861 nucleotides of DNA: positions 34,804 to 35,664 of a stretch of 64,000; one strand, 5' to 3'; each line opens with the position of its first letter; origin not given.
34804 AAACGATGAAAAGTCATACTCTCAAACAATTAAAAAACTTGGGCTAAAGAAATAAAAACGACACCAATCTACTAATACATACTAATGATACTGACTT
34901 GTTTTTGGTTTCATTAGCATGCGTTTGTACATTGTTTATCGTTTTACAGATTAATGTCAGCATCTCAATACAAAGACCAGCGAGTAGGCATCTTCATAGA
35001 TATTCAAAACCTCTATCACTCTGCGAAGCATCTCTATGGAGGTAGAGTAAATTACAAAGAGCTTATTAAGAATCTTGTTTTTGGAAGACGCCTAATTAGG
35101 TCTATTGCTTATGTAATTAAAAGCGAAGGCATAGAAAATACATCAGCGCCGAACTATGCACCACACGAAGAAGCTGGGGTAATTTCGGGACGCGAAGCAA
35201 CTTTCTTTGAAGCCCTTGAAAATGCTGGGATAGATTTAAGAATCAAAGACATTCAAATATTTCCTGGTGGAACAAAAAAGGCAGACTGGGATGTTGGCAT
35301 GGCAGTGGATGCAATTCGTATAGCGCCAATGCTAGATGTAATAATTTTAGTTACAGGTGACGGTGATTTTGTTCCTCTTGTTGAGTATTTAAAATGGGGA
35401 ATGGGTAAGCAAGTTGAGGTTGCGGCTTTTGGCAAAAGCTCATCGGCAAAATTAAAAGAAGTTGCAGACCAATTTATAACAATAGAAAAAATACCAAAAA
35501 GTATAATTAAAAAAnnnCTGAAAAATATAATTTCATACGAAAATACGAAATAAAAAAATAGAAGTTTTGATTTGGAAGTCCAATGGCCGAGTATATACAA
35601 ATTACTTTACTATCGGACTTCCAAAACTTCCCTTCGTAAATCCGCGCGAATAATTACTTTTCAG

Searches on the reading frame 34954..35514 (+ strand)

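Call 14: search_protein_families(library=pfam, proteins=[window:34954-35514:+], max_evalue=0.001)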
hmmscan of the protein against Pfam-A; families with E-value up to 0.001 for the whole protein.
window:34954-35514:+ (187 aa): 1 family
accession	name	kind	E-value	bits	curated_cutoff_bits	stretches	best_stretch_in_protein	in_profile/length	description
PF01936.24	NYN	-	9.2e-32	111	24.2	1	10-178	1-145/145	NYN domain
